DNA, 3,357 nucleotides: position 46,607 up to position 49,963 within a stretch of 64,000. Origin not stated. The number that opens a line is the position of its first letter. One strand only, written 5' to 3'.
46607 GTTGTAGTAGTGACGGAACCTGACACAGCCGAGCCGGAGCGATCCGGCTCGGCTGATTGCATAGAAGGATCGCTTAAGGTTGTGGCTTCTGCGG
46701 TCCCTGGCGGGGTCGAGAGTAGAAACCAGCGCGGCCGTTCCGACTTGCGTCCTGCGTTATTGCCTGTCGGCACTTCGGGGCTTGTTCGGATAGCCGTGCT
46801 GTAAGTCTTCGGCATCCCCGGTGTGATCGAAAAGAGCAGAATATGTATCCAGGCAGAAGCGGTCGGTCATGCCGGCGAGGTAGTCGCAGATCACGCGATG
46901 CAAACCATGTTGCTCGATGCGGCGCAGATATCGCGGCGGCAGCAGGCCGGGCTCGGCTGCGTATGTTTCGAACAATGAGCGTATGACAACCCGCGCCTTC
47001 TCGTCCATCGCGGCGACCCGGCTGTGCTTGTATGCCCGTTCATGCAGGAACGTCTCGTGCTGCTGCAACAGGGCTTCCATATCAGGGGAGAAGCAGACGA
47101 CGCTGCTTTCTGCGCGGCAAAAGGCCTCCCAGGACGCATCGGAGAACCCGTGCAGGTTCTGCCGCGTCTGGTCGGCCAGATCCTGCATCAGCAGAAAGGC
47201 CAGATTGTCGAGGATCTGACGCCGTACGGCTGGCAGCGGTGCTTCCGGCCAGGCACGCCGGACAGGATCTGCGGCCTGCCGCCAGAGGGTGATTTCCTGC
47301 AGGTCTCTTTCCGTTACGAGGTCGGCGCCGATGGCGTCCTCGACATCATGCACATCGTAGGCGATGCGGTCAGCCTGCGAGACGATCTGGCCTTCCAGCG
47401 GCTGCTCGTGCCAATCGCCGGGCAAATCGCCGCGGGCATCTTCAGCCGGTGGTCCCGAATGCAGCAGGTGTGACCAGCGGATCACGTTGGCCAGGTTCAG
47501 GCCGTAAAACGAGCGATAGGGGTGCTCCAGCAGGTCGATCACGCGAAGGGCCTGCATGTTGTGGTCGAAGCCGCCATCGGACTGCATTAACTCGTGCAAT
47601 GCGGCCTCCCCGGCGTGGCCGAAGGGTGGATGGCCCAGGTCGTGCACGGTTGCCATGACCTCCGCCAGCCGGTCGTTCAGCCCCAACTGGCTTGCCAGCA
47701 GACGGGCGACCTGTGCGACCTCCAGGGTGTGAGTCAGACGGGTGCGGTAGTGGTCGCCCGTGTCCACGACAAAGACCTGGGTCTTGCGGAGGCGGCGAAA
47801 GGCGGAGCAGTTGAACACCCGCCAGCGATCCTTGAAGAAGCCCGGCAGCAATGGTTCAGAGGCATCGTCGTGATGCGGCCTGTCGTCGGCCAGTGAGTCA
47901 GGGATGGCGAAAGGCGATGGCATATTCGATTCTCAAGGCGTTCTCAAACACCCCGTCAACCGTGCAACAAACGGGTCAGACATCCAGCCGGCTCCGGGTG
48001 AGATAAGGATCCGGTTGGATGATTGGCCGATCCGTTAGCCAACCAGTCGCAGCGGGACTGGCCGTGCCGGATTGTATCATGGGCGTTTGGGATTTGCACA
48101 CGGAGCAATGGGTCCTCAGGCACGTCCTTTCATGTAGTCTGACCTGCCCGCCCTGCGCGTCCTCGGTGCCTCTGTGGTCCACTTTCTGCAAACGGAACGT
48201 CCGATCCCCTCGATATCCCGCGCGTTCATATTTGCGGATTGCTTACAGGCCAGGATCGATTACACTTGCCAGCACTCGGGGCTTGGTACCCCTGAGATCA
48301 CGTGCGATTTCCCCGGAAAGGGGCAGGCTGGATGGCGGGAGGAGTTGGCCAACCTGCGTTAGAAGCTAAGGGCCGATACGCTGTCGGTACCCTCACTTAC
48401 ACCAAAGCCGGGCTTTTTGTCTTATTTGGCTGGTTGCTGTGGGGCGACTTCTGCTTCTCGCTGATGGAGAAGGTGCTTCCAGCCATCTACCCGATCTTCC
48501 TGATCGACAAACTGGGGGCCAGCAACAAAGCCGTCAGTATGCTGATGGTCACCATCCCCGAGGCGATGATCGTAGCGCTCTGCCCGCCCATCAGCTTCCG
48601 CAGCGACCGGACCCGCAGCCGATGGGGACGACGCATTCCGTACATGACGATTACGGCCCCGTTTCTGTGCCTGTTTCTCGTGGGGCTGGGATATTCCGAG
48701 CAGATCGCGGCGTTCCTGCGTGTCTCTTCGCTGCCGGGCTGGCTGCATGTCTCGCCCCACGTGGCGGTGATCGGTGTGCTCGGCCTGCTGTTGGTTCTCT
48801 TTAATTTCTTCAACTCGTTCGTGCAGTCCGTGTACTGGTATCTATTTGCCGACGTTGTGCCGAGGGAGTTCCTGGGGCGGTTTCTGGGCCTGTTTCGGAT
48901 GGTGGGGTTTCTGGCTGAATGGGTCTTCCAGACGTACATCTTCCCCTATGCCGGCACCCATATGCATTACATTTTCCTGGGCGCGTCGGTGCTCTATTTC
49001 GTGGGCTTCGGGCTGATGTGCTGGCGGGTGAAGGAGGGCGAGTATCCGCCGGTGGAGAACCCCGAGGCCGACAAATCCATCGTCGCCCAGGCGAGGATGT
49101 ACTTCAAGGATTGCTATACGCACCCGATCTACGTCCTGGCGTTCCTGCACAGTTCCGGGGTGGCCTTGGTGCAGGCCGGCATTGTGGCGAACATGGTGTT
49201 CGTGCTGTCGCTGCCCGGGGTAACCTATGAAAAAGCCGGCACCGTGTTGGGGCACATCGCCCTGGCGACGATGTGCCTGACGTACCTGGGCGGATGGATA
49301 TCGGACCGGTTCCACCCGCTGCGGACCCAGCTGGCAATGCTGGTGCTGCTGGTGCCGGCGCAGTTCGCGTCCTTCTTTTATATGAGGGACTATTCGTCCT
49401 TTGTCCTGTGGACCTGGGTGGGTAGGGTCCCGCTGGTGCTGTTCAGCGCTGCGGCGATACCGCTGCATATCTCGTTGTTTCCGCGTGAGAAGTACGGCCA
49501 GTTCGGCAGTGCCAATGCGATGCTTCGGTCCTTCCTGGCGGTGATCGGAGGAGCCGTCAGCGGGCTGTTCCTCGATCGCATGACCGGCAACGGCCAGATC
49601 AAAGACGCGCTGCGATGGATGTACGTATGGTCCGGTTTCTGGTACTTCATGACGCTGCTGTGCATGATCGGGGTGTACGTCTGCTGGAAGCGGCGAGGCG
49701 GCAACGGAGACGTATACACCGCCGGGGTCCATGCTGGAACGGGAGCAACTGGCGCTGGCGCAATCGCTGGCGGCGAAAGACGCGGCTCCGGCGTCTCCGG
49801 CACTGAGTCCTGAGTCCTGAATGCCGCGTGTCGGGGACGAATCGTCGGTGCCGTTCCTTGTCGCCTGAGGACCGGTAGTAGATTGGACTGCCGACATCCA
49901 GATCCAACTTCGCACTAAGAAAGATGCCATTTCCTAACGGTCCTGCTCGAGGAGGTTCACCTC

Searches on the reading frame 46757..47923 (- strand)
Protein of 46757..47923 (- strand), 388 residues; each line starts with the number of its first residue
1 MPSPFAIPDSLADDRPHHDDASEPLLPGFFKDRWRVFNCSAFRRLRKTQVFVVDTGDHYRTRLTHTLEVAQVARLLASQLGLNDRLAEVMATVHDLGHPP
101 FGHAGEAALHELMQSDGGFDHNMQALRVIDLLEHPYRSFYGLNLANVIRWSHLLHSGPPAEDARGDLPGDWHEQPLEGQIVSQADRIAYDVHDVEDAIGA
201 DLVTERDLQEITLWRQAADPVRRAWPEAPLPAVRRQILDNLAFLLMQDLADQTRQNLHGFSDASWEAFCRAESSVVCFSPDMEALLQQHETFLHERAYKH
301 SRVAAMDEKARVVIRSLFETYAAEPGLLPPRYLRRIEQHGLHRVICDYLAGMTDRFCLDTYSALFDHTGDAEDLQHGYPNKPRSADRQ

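Call 43: search_protein_families(library=pfam, proteins=[window:46757-47923:-], max_evalue=0.001)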
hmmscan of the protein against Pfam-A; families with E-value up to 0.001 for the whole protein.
window:46757-47923:- (388 aa): 2 families
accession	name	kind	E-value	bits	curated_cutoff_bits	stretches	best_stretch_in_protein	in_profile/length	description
PF13286.11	HD_assoc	-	1.6e-23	83.5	22.2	1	276-362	1-90/91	Phosphohydrolase-associated domain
PF01966.28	HD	-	1.4e-16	61.2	22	1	62-189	1-115/116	HD domain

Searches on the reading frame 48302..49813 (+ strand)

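Call 43: search_protein_families(library=pfam, proteins=[window:48302-49813:+], max_evalue=0.001)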
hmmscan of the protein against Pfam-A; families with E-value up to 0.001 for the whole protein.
window:48302-49813:+ (503 aa): 2 families
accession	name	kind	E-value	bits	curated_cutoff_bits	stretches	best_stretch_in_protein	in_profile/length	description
PF07690.21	MFS_1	-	5.4e-15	55.6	33.4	1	48-416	4-346/347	Major Facilitator Superfamily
PF13347.12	MFS_2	-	1.1e-09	37.8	27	1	48-427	5-384/427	MFS/sugar transport protein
